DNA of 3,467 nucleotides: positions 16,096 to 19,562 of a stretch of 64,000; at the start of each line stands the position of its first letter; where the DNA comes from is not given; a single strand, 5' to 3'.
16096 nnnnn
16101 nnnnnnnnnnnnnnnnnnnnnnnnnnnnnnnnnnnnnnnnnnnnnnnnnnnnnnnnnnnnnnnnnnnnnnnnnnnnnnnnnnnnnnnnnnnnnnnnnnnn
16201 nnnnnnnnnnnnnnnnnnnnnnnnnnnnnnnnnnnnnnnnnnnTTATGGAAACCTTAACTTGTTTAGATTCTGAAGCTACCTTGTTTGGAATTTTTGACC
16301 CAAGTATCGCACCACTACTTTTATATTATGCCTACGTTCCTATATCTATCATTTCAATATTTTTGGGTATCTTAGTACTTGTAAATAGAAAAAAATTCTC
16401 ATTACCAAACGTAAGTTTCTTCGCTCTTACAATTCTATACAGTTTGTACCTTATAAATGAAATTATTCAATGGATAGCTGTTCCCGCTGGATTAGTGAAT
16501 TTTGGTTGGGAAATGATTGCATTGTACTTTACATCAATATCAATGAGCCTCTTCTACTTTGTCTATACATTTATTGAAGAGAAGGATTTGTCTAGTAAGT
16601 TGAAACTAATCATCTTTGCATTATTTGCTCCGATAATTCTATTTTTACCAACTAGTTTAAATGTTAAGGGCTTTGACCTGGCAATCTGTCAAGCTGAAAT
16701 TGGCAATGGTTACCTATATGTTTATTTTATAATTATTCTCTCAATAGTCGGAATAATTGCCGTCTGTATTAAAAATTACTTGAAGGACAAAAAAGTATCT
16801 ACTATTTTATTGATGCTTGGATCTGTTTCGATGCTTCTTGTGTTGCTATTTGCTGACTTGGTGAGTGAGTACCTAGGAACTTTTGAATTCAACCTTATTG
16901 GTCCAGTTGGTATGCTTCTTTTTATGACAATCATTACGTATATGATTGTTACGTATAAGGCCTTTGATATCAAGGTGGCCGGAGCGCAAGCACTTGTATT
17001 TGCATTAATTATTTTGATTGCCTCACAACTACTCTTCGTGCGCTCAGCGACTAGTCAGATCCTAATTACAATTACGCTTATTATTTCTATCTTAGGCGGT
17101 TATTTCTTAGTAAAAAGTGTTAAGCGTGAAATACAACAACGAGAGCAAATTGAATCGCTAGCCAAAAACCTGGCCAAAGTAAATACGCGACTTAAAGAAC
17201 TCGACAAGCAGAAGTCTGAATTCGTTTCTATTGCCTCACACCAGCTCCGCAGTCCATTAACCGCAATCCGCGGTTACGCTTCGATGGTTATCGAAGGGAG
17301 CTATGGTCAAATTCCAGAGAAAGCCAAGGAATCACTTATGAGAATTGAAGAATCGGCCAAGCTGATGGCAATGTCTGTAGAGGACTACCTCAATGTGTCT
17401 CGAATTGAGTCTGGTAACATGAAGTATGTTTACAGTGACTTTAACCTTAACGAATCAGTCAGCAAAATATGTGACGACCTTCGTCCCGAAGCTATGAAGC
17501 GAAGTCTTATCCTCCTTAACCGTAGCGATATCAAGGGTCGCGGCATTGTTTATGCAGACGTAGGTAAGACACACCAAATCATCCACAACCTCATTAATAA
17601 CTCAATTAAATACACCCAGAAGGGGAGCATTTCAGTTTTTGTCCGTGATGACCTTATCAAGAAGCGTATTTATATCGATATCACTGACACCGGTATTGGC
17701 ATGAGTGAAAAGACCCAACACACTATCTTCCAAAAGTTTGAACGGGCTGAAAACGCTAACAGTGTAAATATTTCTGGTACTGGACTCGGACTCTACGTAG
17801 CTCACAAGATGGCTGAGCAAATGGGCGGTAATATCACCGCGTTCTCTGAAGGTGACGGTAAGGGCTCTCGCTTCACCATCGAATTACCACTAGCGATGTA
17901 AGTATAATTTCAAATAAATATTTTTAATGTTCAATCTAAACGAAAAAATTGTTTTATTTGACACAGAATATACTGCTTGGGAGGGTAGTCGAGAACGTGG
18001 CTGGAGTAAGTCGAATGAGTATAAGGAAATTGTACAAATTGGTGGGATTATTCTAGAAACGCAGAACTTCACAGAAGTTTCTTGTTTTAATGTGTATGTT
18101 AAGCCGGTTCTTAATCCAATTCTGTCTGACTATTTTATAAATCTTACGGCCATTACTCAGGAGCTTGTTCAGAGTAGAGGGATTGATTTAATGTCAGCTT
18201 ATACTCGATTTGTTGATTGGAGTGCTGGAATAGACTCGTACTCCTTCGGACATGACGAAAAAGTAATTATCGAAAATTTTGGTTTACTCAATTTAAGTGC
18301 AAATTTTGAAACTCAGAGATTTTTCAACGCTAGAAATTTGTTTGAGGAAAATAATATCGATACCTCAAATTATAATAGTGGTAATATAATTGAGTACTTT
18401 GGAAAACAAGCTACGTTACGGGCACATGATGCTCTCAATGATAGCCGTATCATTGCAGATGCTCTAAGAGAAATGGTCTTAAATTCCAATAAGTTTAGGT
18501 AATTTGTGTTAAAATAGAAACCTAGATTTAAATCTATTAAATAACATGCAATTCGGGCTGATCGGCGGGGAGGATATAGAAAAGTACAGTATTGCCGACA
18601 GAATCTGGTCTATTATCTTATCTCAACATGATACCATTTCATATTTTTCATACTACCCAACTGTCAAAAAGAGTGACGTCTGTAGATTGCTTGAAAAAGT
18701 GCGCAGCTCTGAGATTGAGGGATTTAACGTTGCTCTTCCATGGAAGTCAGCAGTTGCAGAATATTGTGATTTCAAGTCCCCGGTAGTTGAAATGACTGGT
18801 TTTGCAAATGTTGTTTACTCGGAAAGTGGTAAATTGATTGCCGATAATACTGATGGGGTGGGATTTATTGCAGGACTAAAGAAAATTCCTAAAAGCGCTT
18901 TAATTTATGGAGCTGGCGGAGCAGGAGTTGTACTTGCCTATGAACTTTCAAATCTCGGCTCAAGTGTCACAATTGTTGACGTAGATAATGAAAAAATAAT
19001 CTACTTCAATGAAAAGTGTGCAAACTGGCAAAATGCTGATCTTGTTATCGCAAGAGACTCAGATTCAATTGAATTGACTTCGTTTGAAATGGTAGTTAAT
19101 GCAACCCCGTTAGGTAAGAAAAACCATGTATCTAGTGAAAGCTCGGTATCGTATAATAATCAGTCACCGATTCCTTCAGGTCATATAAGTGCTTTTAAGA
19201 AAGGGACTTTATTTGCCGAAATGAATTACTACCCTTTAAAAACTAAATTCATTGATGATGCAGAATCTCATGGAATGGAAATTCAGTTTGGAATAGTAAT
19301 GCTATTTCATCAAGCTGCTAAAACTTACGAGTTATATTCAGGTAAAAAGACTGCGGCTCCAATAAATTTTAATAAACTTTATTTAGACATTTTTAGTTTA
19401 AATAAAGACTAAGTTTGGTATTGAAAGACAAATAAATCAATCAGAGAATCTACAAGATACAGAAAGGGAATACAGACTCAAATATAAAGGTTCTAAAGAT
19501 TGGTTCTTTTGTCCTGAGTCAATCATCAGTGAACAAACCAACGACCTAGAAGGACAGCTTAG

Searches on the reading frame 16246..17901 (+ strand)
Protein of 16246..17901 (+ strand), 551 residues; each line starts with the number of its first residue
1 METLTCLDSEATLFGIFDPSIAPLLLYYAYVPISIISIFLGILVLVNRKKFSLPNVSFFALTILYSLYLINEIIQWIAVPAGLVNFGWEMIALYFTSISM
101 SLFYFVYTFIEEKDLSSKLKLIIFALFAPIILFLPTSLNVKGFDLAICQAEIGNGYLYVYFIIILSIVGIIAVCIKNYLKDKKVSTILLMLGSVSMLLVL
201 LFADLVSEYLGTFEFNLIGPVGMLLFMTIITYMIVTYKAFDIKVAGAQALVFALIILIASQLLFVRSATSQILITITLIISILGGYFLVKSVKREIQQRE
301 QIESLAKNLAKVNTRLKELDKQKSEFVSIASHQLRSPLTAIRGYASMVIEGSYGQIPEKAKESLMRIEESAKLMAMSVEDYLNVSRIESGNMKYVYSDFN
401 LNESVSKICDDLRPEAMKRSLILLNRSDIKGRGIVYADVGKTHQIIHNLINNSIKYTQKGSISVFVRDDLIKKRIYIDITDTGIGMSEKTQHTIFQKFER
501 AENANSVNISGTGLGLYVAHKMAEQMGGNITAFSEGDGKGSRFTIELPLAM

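Call 75: search_protein_families(library=pfam, proteins=[window:16246-17901:+], max_evalue=0.001)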
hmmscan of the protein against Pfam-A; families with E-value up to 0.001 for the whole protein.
window:16246-17901:+ (551 aa): 3 families
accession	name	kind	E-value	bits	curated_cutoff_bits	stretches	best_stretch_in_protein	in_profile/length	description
PF02518.31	HATPase_c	-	2.4e-25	89.6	26.4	1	441-550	5-110/111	Histidine kinase-, DNA gyrase B-, and HSP90-like ATPase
PF00512.31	HisKA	-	9.5e-15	54.8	26.9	1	322-390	1-66/66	His Kinase A (phospho-acceptor) domain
PF16927.11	HisKA_7TM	-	0.00015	22.2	28.6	1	33-242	5-222/224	N-terminal 7TM region of histidine kinase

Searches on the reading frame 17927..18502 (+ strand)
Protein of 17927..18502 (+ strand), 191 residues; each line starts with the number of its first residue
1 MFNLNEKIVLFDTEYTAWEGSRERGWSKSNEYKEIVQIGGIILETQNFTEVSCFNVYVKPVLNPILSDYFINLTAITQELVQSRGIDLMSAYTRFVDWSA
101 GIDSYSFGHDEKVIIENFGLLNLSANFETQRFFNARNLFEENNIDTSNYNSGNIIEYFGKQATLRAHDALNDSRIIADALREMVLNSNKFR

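Call 3: search_protein_families(library=pfam, proteins=[window:17927-18502:+], max_evalue=0.1)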
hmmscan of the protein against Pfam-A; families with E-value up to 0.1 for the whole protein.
window:17927-18502:+ (191 aa): 1 family
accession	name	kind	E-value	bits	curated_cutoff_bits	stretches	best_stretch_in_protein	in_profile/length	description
PF00929.31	RNase_T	-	2e-09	38.7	24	1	9-179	1-163/164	Exonuclease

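Call 4: search_protein_families(library=ncbifam, proteins=[window:17927-18502:+], max_evalue=0.1)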
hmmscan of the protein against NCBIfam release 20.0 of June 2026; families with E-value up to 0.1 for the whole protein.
window:17927-18502:+ (191 aa): 3 families
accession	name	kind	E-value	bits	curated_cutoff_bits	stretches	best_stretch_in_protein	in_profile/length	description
NF005838.0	PRK07748.1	equivalog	1.3e-06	28.1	169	1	9-182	7-175/207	3'-5' exonuclease KapD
NF004316.1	PRK05711.1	equivalog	0.011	15.4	196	1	8-183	3-169/234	DNA polymerase III subunit epsilon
NF004719.0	PRK06063.1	equivalog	0.061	12.2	389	1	144-185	138-178/331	DEDDh family exonuclease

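Call 33: search_protein_families(library=padloc, proteins=[window:17927-18502:+], max_evalue=0.01)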
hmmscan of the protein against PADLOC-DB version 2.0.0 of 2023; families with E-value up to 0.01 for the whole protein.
window:17927-18502:+ (191 aa): 1 family
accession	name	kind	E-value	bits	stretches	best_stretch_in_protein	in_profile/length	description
PDLC01247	DEDDh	-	1.8e-09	36.4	1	9-180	1-138/139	"CAS-I,CAS-II,CAS-III,CAS-IV,CAS-V,CAS-VI; associated"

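Call 34: search_protein_families(library=phrogs, proteins=[window:17927-18502:+], max_evalue=0.01)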
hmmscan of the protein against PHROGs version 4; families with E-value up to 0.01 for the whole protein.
window:17927-18502:+ (191 aa): 3 families
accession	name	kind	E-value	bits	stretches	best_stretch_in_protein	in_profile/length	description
phrog_192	-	DNA, RNA and nucleotide metabolism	4.7e-07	30.4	1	6-183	106-270/397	DNA polymerase exonuclease subunit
phrog_37637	-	unknown function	0.0088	17.2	0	110-183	12-86/121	-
phrog_8702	-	unknown function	0.009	16.2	0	31-80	144-193/313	-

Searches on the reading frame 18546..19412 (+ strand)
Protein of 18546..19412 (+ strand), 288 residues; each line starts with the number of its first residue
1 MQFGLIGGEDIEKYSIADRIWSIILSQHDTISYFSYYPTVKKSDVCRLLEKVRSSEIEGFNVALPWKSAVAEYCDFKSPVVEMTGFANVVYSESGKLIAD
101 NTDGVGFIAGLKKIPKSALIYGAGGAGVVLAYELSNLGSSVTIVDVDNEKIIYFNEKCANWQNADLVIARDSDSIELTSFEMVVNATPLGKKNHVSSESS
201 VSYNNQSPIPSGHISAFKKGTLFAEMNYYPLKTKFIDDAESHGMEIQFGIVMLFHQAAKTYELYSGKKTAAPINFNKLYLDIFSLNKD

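Call 3: search_protein_families(library=pfam, proteins=[window:18546-19412:+], max_evalue=0.1)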
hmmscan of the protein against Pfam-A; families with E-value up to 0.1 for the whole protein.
window:18546-19412:+ (288 aa): 10 families
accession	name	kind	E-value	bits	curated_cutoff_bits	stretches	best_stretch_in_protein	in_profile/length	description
PF08501.16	Shikimate_dh_N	-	1.2e-06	29.1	27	1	39-90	32-83/83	Shikimate dehydrogenase substrate binding domain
PF07992.20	Pyr_redox_2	-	0.00017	21.6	26.1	1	111-164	138-191/291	Pyridine nucleotide-disulphide oxidoreductase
PF02254.24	TrkA_N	-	0.00026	21.7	23.8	1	119-197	2-80/116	TrkA-N domain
PF00070.33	Pyr_redox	-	0.00054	20.9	22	1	118-159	2-43/82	Pyridine nucleotide-disulphide oxidoreductase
PF03721.20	UDPG_MGDP_dh_N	-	0.0043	17.1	27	1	120-160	5-45/187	UDP-glucose/GDP-mannose dehydrogenase family, NAD binding domain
PF01494.25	FAD_binding_3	-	0.0043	16.8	22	1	118-152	4-38/349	FAD binding domain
PF18317.6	SDH_C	-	0.015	15.5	25.8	1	249-268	1-20/31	Shikimate 5'-dehydrogenase C-terminal domain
PF01266.30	DAO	-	0.036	14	27.9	1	119-146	3-30/353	FAD dependent oxidoreductase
PF13450.12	NAD_binding_8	-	0.047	14.4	21.9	1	122-146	3-27/68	NAD(P)-binding Rossmann-like domain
PF01262.27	AlaDh_PNT_C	-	0.051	13.4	23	1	114-156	27-69/214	Alanine dehydrogenase/PNT, C-terminal domain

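Call 4: search_protein_families(library=ncbifam, proteins=[window:18546-19412:+], max_evalue=0.1)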
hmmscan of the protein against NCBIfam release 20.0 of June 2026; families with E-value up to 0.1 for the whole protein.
window:18546-19412:+ (288 aa): 48 families (the best 25 are shown)
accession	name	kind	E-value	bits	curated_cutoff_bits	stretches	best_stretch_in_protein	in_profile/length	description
TIGR00507.1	aroE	equivalog_domain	4.3e-39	134.3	200.2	1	15-269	13-256/270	shikimate dehydrogenase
NF001319.0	PRK00258.3-3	equivalog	1.2e-32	113.1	252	1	39-269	42-261/279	shikimate dehydrogenase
NF009201.0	PRK12549.1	subfamily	1.1e-29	103.5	235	1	40-271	49-273/286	shikimate dehydrogenase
NF001316.0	PRK00258.2-5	equivalog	5e-28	98.1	247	1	15-269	14-248/263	shikimate dehydrogenase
NF009200.0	PRK12548.1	subfamily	5.1e-28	98.2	432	1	39-269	45-278/289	shikimate dehydrogenase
NF001312.0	PRK00258.1-4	equivalog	2.2e-27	96.1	295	1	38-268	44-267/285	shikimate dehydrogenase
NF001314.0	PRK00258.2-2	equivalog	2.5e-27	95.7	248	1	39-269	43-274/290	shikimate dehydrogenase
NF001310.0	PRK00258.1-2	equivalog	2.3e-25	89.3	221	1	41-268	40-262/279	shikimate dehydrogenase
NF001315.0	PRK00258.2-4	equivalog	2.8e-24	85.8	413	1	22-269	27-270/284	shikimate dehydrogenase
NF001311.0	PRK00258.1-3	equivalog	2.6e-22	79.3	235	1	47-270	50-259/279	shikimate dehydrogenase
NF001313.0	PRK00258.2-1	equivalog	2.7e-21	76.3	431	1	39-275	45-281/290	shikimate dehydrogenase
NF001322.0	PRK00258.3-6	equivalog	3.5e-21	75.8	285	1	14-269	17-254/272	shikimate dehydrogenase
NF010631.0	PRK14027.1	equivalog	1.6e-15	57.2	515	1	43-267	49-269/283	quinate/shikimate dehydrogenase (NAD+)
NF009390.0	PRK12749.1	equivalog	7.7e-14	51.7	349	1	40-269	44-275/288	quinate/shikimate dehydrogenase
TIGR01809.1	Shik-DH-AROM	equivalog_domain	8.9e-14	51.3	196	1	40-269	40-273/282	shikimate dehydrogenase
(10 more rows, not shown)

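Call 33: search_protein_families(library=padloc, proteins=[window:18546-19412:+], max_evalue=0.01)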
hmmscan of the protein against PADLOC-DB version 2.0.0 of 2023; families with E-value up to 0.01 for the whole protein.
window:18546-19412:+ (288 aa): 0 families

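Call 34: search_protein_families(library=phrogs, proteins=[window:18546-19412:+], max_evalue=0.01)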
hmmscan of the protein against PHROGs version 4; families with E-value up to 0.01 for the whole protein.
window:18546-19412:+ (288 aa): 0 families

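Call 36: search_solved_structures(query=window:18546-19412:+, max_evalue=0.001, show_alignments=2)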
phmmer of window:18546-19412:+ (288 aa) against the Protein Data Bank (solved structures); distinct sequences matched with E-value up to 0.001: 39.
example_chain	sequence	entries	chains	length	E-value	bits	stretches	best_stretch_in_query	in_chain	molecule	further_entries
3don_A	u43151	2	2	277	1.2e-20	76.9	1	52-266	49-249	Shikimate dehydrogenase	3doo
7cok_A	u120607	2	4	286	3.4e-18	68.9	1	40-270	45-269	5-ketofructose reductase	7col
1wxd_A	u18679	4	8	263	5.5e-17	64.9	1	49-266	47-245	shikimate 5-dehydrogenase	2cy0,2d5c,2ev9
2egg_A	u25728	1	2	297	2.4e-16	62.8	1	40-267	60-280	Shikimate 5-dehydrogenase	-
1nvt_A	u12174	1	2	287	1.4e-15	60.3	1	48-270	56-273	Shikimate 5'-dehydrogenase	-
3tnl_A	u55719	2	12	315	1.5e-15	60.2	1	47-274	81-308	Shikimate dehydrogenase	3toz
3t4e_A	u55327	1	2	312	1.4e-14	57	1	43-277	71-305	Quinate/shikimate dehydrogenase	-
3phg_A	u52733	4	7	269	2.1e-14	56.4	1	56-268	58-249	Shikimate dehydrogenase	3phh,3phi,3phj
4foo_A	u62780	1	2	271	7.7e-14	54.6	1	56-268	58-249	Shikimate dehydrogenase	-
4fpx_A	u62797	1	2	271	1.1e-13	54.1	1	56-268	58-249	Shikimate dehydrogenase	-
4fos_A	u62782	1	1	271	1.4e-13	53.7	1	56-268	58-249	Shikimate dehydrogenase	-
2hk7_A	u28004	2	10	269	2.9e-13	52.7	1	42-267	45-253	Shikimate dehydrogenase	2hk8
2hk9_A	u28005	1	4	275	3.2e-13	52.6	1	42-267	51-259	Shikimate dehydrogenase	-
4fr5_A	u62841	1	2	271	3.2e-13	52.5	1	56-268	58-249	Shikimate dehydrogenase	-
4fq8_A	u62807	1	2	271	3.2e-13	52.5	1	56-268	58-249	Shikimate dehydrogenase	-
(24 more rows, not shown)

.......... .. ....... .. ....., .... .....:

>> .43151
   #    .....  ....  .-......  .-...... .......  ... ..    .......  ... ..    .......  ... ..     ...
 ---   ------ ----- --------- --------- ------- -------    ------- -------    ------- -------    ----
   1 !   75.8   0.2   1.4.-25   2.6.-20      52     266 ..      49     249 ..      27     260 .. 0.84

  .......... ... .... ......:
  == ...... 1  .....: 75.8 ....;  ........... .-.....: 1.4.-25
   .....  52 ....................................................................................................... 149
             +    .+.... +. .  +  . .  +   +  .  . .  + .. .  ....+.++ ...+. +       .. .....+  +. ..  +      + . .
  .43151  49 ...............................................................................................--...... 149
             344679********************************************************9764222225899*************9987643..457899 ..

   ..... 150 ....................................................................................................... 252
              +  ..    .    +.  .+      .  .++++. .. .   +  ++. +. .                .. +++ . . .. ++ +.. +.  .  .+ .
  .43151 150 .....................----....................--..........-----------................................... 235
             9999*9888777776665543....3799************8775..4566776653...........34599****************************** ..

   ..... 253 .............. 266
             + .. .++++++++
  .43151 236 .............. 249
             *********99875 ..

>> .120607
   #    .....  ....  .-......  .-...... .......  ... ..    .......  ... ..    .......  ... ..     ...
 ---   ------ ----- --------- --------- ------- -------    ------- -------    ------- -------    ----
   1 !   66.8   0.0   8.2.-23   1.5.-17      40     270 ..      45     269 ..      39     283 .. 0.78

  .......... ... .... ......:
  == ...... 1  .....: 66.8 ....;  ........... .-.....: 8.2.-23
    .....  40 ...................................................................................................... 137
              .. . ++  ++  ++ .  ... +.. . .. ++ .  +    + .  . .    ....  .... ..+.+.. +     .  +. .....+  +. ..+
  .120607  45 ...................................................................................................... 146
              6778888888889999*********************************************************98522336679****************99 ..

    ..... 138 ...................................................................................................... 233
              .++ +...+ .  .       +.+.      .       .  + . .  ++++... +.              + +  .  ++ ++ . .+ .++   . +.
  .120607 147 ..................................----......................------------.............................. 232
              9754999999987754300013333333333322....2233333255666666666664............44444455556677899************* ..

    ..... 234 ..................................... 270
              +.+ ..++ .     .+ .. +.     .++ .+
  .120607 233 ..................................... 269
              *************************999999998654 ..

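Call 79: list_cluster_members(proteins=[P0001, P0006, window:18546-19412:+, window:20538-21461:+, window:22162-23340:+, window:23346-23954:+, window:25080-26027:+])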
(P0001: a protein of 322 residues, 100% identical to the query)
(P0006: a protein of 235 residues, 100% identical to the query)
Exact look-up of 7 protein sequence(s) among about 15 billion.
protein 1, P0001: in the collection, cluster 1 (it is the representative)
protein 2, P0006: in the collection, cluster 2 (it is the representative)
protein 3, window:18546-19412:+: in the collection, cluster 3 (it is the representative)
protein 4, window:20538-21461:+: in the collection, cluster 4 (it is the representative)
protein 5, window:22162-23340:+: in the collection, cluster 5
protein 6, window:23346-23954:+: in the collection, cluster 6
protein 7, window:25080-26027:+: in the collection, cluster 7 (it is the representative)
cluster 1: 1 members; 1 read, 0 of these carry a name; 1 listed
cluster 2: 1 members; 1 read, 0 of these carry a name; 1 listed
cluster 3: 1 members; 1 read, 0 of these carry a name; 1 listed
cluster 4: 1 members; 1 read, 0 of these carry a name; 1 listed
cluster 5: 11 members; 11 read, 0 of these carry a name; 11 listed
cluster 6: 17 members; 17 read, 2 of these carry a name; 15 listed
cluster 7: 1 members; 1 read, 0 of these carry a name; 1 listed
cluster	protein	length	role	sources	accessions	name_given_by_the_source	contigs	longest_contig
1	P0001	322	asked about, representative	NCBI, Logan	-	-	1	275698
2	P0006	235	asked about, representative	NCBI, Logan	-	-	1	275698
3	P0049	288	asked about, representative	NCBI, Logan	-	-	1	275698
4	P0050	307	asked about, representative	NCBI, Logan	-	-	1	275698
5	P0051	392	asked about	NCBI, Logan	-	-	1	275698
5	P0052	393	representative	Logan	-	-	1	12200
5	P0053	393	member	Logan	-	-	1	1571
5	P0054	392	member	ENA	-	-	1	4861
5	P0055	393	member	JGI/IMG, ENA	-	-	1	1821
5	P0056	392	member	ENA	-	-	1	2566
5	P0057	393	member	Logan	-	-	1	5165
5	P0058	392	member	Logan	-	-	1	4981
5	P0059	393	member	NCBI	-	-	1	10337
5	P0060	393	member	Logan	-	-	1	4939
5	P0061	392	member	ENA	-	-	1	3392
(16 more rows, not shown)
